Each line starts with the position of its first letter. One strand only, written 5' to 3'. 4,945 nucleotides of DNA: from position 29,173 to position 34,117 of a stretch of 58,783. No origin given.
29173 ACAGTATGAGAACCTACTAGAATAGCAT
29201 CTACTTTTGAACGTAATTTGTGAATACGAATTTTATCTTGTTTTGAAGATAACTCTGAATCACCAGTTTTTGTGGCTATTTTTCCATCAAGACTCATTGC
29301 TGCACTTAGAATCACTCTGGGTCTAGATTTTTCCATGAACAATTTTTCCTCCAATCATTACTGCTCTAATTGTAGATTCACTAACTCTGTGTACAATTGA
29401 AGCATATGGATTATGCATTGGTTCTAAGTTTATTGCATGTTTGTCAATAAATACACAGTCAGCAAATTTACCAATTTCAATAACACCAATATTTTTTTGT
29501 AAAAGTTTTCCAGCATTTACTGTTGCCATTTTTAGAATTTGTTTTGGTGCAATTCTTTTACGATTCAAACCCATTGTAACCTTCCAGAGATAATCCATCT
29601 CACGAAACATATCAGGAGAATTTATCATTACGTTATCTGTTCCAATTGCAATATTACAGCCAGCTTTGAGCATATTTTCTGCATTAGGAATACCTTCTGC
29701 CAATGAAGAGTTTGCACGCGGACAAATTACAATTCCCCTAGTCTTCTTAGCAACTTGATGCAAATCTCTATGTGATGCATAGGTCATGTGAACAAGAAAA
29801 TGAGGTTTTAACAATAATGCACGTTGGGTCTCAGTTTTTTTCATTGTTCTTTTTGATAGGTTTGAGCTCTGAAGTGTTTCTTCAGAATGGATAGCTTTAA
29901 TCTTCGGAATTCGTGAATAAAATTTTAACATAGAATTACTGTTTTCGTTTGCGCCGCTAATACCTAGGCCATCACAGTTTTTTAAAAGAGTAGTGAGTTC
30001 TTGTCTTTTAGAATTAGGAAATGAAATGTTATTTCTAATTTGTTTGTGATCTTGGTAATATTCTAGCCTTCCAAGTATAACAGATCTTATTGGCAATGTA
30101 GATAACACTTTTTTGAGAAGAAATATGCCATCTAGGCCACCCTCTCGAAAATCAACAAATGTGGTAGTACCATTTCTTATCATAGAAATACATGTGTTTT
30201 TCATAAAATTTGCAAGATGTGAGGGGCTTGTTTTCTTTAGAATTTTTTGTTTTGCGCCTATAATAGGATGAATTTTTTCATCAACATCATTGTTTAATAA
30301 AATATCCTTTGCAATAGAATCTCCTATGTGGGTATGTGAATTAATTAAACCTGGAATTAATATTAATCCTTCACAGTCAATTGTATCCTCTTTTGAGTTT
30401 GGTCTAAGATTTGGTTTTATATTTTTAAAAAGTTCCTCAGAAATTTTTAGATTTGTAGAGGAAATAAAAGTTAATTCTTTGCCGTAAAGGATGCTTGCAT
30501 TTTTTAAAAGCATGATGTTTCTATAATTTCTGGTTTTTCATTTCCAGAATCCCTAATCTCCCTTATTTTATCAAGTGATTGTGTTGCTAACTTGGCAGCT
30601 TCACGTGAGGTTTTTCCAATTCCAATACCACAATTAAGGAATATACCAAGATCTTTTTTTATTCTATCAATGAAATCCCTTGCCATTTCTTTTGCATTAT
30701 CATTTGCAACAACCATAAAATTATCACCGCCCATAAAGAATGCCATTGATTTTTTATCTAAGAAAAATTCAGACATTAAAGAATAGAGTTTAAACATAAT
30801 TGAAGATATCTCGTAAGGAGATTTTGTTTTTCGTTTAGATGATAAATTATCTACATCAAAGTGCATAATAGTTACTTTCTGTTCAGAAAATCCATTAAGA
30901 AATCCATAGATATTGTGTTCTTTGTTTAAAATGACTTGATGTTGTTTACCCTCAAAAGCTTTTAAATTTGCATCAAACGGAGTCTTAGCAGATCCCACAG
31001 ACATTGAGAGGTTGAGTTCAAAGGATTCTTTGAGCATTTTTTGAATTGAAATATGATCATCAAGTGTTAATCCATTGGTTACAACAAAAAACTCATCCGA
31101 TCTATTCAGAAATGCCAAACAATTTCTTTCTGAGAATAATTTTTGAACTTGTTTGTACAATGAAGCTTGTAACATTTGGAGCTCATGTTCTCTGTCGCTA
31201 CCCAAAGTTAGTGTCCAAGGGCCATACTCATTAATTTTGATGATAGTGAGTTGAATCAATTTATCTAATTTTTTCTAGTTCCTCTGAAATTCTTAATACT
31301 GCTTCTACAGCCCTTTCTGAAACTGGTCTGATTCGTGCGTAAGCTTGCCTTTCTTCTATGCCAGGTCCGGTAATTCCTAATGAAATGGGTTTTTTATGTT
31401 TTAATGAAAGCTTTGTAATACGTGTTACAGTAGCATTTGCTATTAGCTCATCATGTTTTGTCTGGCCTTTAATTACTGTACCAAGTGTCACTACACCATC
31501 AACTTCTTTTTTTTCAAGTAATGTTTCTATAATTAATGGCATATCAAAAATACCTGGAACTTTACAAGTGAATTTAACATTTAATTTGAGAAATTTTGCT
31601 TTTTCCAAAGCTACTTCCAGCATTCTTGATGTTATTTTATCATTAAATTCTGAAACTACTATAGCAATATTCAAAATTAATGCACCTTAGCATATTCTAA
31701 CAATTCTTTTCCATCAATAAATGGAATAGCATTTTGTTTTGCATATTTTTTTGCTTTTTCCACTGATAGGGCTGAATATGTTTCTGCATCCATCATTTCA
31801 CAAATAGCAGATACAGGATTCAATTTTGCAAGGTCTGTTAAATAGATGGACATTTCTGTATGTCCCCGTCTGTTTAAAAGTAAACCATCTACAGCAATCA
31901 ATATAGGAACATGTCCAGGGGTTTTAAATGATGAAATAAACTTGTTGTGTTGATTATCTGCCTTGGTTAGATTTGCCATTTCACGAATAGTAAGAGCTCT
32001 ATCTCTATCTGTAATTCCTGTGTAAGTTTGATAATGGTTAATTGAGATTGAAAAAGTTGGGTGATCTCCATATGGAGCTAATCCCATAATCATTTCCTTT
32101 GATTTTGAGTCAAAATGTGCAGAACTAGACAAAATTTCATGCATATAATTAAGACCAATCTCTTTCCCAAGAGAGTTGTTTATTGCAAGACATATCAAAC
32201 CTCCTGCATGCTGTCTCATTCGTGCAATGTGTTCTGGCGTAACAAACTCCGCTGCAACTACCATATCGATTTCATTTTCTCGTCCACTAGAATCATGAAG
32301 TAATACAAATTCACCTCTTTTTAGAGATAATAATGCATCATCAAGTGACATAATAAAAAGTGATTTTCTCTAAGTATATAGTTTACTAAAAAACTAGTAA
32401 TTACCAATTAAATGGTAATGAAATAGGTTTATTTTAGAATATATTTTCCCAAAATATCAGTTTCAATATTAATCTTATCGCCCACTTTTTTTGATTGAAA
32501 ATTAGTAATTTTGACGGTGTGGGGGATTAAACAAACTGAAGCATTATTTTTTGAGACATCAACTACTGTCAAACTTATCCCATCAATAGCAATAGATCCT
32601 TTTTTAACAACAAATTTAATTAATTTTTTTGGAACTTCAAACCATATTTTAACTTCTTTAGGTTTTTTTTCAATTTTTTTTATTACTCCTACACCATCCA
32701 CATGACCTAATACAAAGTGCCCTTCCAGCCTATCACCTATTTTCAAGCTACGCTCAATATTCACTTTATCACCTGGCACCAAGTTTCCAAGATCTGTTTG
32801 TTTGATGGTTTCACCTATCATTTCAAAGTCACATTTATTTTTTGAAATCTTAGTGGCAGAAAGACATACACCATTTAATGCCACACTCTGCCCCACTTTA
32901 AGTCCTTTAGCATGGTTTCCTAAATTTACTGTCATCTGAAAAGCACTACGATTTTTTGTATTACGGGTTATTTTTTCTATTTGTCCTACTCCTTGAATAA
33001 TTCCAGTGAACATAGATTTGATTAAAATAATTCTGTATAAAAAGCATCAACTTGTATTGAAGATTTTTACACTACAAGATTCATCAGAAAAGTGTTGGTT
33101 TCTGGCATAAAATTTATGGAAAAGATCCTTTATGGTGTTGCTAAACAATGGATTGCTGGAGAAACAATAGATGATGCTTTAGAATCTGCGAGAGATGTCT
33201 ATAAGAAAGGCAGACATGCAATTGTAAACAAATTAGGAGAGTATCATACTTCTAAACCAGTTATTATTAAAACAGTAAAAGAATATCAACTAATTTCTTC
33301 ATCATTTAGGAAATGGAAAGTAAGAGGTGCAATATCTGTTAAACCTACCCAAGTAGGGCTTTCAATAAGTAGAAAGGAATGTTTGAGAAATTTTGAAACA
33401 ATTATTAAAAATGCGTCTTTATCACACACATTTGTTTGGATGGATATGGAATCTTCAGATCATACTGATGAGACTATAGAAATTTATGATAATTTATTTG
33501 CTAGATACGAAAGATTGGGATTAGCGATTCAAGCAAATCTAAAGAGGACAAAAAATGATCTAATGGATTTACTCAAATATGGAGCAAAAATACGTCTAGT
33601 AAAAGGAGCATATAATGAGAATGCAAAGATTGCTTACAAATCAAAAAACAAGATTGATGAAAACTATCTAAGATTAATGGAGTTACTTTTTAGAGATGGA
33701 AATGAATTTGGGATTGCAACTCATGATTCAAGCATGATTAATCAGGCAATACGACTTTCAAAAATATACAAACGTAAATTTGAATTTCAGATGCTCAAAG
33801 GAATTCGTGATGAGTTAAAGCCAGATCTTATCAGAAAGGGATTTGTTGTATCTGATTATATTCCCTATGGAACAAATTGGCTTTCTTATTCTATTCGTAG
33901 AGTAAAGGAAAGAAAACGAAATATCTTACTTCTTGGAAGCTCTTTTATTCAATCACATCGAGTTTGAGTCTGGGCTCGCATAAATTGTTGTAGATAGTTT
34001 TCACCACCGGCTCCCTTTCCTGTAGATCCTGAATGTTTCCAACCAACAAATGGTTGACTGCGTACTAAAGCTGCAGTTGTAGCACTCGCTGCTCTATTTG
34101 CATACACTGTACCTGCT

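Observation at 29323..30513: Deaminase-type amidohydrolase inside the riboflavin operon: candidate for the unassigned archaeal pyrimidine deaminase step, or an ArfB substitute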

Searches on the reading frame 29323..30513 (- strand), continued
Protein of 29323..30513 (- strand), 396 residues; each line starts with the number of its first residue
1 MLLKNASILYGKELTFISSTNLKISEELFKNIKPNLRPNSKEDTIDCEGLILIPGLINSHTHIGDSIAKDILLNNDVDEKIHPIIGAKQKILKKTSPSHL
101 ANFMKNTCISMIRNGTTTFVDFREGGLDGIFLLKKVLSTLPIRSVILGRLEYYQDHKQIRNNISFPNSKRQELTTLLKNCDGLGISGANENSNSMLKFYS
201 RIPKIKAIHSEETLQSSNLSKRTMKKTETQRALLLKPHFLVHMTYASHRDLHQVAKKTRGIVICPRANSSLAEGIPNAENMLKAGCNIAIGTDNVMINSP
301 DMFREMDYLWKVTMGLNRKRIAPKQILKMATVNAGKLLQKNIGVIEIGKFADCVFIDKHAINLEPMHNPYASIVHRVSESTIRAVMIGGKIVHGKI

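Call 82: search_dna_similar(query=P0392, collection=plasmids, mode=protein, max_evalue=1e-20, max_rows=15)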
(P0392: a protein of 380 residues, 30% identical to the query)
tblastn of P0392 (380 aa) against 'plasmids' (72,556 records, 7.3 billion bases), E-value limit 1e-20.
Records with a match: 17; places in all: 17; records where one place covers at least 80% of the query: 17.
Best place of each record, by identity: <60% 17.
By first word of the organism name: Halobacterium 13; Natrinema 1; Halorientalis 1; Halorussus 1; Halogeometricum 1.
By predicted mobility (MOB-suite, as given by PLSDB): non-mobilizable 17.
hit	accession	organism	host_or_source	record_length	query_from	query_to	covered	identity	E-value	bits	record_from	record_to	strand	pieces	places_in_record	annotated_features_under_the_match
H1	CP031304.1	Natrinema thermotolerans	Cell culture,Korean salt-fermented food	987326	39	376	89%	42.0%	2e-57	209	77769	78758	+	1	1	nucleoside deaminase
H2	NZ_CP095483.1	Halorientalis litorea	cell culture,salt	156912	19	376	94%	39.2%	3e-53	197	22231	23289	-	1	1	amidohydrolase family protein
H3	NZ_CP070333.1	Halobacterium sp. BOL4-2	Salt,Salt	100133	38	376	89%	40.8%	3e-56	206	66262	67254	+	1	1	amidohydrolase family protein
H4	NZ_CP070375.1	Halobacterium sp. GSL-19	Brine,Brine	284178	38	376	89%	40.8%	3e-56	206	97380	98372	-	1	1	amidohydrolase family protein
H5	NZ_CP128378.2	Halobacterium salinarum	-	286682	38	376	89%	40.8%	3e-56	206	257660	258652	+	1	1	amidohydrolase family protein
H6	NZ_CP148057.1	Halobacterium salinarum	Whole genome,Hypersaline lake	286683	38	376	89%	40.8%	3e-56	206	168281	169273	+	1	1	amidohydrolase family protein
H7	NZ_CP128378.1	Halobacterium salinarum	-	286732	38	376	89%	40.8%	3e-56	206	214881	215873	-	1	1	amidohydrolase family protein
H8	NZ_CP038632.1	Halobacterium salinarum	cell culture,DSM:3754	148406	38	376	89%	40.8%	6e-52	193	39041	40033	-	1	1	amidohydrolase family protein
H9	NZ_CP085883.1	Halobacterium salinarum NRC-34001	Genome,Canadian salted buffalo hide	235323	38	376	89%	40.8%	6e-52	193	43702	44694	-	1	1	amidohydrolase family protein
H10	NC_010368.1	Halobacterium salinarum NRC-34001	-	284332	38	376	89%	40.8%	6e-52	193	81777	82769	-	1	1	amidohydrolase family protein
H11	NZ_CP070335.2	Halobacterium sp. BOL4-2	Salt,Salt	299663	38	376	89%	40.8%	6e-52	193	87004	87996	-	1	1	amidohydrolase family protein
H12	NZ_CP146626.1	Halobacterium salinarum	-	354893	38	376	89%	40.8%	6e-52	193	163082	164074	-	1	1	amidohydrolase family protein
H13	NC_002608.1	Halobacterium salinarum NRC-34001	-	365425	38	376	89%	40.8%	6e-52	193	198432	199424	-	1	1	amidohydrolase family protein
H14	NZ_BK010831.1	Halobacterium salinarum NRC-34001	-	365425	38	376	89%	40.8%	6e-52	193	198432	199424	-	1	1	amidohydrolase family protein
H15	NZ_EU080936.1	Halobacterium sp. GN101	-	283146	38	376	89%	40.8%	6e-52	193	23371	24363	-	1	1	amidohydrolase family protein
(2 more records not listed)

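Call 83: get_annotated_region(hit=H13, flank=5000)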
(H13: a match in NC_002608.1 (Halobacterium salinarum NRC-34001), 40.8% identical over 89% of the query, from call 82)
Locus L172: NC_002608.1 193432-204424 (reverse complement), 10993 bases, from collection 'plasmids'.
description: Halobacterium salinarum NRC-1 plasmid pNRC200, complete sequence
organism: Halobacterium salinarum NRC-34001 (NCBI taxid 64091)
taxonomy: Archaea; Euryarchaeota; Halobacteria; Halobacteriales; Halobacteriaceae; Halobacterium; Halobacterium salinarum; Halobacterium salinarum NRC-34001
host: -; source: -; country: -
typing (MOB-suite, as given by PLSDB): non-mobilizable; mating-pair formation MPF_T
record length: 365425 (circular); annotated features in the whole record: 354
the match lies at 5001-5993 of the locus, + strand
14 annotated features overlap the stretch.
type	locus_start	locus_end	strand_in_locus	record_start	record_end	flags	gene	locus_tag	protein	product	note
CDS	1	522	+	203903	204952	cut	-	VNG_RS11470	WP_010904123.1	metal ABC transporter substrate-binding protein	-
CDS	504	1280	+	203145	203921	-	-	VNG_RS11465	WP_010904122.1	metal ABC transporter ATP-binding protein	-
CDS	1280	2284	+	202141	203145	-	-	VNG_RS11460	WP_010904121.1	metal ABC transporter permease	GO:0030001 - metal ion transport [Evidence IEA]; GO:0055085 - transmembrane transport [Evidence IEA]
CDS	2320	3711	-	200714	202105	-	-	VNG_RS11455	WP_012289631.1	sodium-dependent transporter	-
CDS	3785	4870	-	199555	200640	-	-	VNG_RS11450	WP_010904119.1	tubulin/FtsZ family protein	-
CDS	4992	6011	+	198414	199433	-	-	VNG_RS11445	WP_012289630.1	amidohydrolase family protein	-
CDS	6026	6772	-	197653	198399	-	-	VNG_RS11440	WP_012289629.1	biotin/lipoate A/B protein ligase family protein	-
CDS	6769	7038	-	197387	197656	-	-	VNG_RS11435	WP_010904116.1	hypothetical protein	-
CDS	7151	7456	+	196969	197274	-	-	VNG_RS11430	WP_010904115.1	putative quinol monooxygenase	-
CDS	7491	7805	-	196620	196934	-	-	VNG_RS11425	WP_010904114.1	SHOCT domain-containing protein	-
CDS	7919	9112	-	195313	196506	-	-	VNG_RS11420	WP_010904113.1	inorganic phosphate transporter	GO:0006817 - phosphate ion transport [Evidence IEA]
CDS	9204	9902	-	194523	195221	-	-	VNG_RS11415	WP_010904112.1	TrkA family potassium uptake protein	GO:0006813 - potassium ion transport [Evidence IEA]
CDS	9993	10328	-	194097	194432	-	gvpO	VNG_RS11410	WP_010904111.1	gas vesicle protein GvpO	-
CDS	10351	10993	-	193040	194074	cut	gvpN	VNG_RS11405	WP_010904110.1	gas vesicle protein GvpN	GO:0031412 - gas vesicle organization [Evidence IEA]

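Call 84: get_annotated_region(hit=H1, flank=5000)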
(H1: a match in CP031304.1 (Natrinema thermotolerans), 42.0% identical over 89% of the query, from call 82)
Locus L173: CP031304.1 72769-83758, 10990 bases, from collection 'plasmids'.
description: Natrinema thermotolerans strain A29 plasmid unnamed6, complete sequence
organism: Natrinema thermotolerans (NCBI taxid 121872)
taxonomy: Archaea; Euryarchaeota; Halobacteria; Halobacteriales; Natrialbaceae; Natrinema; Natrinema thermotolerans
host: -; source: Cell culture,Korean salt-fermented food; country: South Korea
typing (MOB-suite, as given by PLSDB): non-mobilizable
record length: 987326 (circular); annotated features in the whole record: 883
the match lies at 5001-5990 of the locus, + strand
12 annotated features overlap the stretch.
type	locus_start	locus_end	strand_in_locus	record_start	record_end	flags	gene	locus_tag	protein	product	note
CDS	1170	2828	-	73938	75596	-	-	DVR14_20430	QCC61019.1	potassium channel protein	-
CDS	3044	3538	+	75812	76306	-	-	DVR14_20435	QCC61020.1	potassium transporter TrkA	-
CDS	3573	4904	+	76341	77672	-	-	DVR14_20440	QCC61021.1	cation:proton antiporter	-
CDS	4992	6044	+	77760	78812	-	-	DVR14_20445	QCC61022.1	nucleoside deaminase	-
CDS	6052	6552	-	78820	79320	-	-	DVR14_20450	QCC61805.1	gamma carbonic anhydrase family protein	-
CDS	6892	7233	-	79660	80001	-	-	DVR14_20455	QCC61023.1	DUF3006 family protein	-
CDS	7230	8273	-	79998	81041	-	-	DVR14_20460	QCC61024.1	MBL fold metallo-hydrolase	-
CDS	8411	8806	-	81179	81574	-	-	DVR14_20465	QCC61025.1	OsmC family peroxiredoxin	-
CDS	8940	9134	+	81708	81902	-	-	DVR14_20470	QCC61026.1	hypothetical protein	-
CDS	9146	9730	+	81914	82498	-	-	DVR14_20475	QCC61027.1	metal-dependent hydrolase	-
CDS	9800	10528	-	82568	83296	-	-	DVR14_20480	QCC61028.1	metal-dependent hydrolase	-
CDS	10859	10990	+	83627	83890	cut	-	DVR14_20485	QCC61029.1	hypothetical protein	-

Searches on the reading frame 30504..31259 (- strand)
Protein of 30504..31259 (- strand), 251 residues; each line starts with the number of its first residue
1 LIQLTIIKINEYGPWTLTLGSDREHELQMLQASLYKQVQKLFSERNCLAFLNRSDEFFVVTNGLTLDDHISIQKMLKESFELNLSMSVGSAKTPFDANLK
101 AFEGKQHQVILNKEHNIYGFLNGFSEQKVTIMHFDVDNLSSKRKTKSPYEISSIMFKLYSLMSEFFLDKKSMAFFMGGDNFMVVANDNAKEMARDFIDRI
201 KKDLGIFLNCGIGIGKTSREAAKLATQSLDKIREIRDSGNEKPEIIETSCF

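Call 3: search_protein_families(library=pfam, proteins=[window:30504-31259:-], max_evalue=0.01)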
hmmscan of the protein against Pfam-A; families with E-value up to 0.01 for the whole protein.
window:30504-31259:- (251 aa): 3 families
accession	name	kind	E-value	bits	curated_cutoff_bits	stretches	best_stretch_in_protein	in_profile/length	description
PF05165.17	GCH_III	-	1.5e-50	172.2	21.3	1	5-237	2-237/246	GTP cyclohydrolase III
PF18182.6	mCpol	-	0.00017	22.4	26.4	0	139-221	16-96/114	minimal CRISPR polymerase domain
PF17853.6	GGDEF_2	-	0.00056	20.6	24.5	0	169-224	49-103/116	GGDEF-like domain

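Call 4: search_protein_families(library=ncbifam, proteins=[window:30504-31259:-], max_evalue=0.01)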
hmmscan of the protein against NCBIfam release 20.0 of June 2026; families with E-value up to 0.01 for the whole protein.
window:30504-31259:- (251 aa): 3 families
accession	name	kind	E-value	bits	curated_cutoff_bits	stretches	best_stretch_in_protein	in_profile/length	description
NF002587.0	PRK02240.1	subfamily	8e-51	173.2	306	1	1-237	3-247/257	GTP cyclohydrolase IIa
NF045673.1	c-di-GMPRcptLapD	equivalog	0.0046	15.3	1020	0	4-82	269-347/647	cyclic di-GMP receptor LapD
NF040885.1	diguan_DgcJ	equivalog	0.0095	14.8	500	0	128-205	372-448/493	diguanylate cyclase DgcJ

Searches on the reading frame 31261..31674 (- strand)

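Call 3: search_protein_families(library=pfam, proteins=[window:31261-31674:-], max_evalue=0.01)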
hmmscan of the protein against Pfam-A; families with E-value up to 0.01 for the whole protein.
window:31261-31674:- (137 aa): 1 family
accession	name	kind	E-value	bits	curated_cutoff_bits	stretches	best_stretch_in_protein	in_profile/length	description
PF00885.24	DMRL_synthase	-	1.1e-33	116.5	26.7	1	1-127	2-129/139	6,7-dimethyl-8-ribityllumazine synthase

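Call 4: search_protein_families(library=ncbifam, proteins=[window:31261-31674:-], max_evalue=0.01)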
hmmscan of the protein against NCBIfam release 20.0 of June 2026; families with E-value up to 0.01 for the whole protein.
window:31261-31674:- (137 aa): 4 families
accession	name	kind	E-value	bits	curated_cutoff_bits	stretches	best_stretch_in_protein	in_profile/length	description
TIGR00114.1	lumazine-synth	equivalog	1.1e-35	122.7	84.6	1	2-134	2-136/138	6,7-dimethyl-8-ribityllumazine synthase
NF000814.0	PRK00061.2-2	equivalog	2.5e-18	66.3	174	1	2-116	19-134/160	6,7-dimethyl-8-ribityllumazine synthase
NF009084.0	PRK12419.1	equivalog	7e-06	25.7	160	1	4-97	17-112/166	6,7-dimethyl-8-ribityllumazine synthase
TIGR01506.1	ribC_arch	equivalog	2e-05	24.5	100.55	1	37-85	34-80/151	riboflavin synthase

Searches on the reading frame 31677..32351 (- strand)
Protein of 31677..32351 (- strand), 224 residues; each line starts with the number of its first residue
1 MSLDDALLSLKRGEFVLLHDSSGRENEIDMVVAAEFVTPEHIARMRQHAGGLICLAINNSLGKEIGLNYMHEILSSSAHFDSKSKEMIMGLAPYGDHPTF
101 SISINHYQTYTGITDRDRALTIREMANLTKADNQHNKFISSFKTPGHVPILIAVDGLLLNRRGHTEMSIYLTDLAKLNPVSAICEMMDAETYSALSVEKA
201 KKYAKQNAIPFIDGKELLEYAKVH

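Call 3: search_protein_families(library=pfam, proteins=[window:31677-32351:-], max_evalue=0.01)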
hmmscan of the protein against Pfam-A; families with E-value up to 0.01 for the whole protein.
window:31677-32351:- (224 aa): 1 family
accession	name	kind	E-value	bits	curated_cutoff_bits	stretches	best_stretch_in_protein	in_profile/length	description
PF00926.24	DHBP_synthase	-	5e-57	193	26.4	1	5-220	2-191/191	3,4-dihydroxy-2-butanone 4-phosphate synthase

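Call 4: search_protein_families(library=ncbifam, proteins=[window:31677-32351:-], max_evalue=0.01)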
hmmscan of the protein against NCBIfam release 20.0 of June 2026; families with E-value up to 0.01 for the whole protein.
window:31677-32351:- (224 aa): 8 families
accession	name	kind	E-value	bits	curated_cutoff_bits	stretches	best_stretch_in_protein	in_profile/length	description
NF004437.0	PRK05773.1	equivalog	2.4e-64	216.6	262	1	1-220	1-216/219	3,4-dihydroxy-2-butanone 4-phosphate synthase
TIGR00506.1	ribB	equivalog_domain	5.4e-64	215.5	177.45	1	3-220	5-203/204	3,4-dihydroxy-2-butanone-4-phosphate synthase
NF006804.0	PRK09314.1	equivalog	5.2e-34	117.9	432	1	3-220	6-197/339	bifunctional 3,4-dihydroxy-2-butanone 4-phosphate synthase/GTP cyclohydrolase II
NF006803.0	PRK09311.1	equivalog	7.6e-34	117.1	569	1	2-222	11-206/417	bifunctional 3,4-dihydroxy-2-butanone-4-phosphate synthase/GTP cyclohydrolase II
NF010626.1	PRK14019.1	equivalog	1.1e-30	106.8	513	1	3-209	5-186/364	bifunctional 3,4-dihydroxy-2-butanone-4-phosphate synthase/GTP cyclohydrolase II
NF006806.0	PRK09319.1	equivalog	9.8e-28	97.1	764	1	2-220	13-208/561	bifunctional 3,4-dihydroxy-2-butanone-4-phosphate synthase/GTP cyclohydrolase II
NF009132.0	PRK12485.1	equivalog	2.4e-20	72.9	693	1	3-194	6-173/369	bifunctional 3,4-dihydroxy-2-butanone-4-phosphate synthase/GTP cyclohydrolase II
NF006805.0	PRK09318.1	equivalog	2.3e-19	69.7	486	1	13-217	11-181/387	bifunctional 3,4-dihydroxy-2-butanone-4-phosphate synthase/GTP cyclohydrolase II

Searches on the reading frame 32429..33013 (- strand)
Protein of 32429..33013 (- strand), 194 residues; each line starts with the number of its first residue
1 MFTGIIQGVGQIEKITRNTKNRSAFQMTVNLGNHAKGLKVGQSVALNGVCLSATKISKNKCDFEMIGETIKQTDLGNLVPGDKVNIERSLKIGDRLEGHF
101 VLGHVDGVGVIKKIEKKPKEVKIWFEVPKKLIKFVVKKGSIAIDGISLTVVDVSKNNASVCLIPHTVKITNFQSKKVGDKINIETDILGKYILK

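Call 3: search_protein_families(library=pfam, proteins=[window:32429-33013:-], max_evalue=0.01)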
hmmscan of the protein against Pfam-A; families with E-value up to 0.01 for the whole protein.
window:32429-33013:- (194 aa): 1 family
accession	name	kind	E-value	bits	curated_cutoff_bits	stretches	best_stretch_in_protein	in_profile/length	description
PF00677.23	Lum_binding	-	1.1e-46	157.1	27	2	103-186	2-86/86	Lumazine binding domain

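Call 4: search_protein_families(library=ncbifam, proteins=[window:32429-33013:-], max_evalue=0.01)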
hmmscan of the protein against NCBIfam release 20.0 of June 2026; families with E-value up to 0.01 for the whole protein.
window:32429-33013:- (194 aa): 3 families
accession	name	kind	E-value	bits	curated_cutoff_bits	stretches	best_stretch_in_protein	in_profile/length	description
NF006767.1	PRK09289.1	equivalog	1.4e-66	223.4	155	1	1-192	1-188/192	riboflavin synthase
TIGR00187.1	ribE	equivalog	1.1e-63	214.2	156.6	1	1-193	1-192/207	riboflavin synthase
NF009566.0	PRK13020.1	equivalog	1.2e-60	204.2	180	1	1-192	1-190/206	riboflavin synthase subunit alpha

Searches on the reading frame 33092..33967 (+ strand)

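Call 32: search_protein_families(library=pfam, proteins=[window:33092-33967:+], max_evalue=0.001)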
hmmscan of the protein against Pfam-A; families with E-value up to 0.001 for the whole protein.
window:33092-33967:+ (291 aa): 1 family
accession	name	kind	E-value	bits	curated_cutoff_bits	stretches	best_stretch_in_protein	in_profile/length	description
PF01619.24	Pro_dh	-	2.3e-26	93.4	27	1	30-275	2-270/278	Proline dehydrogenase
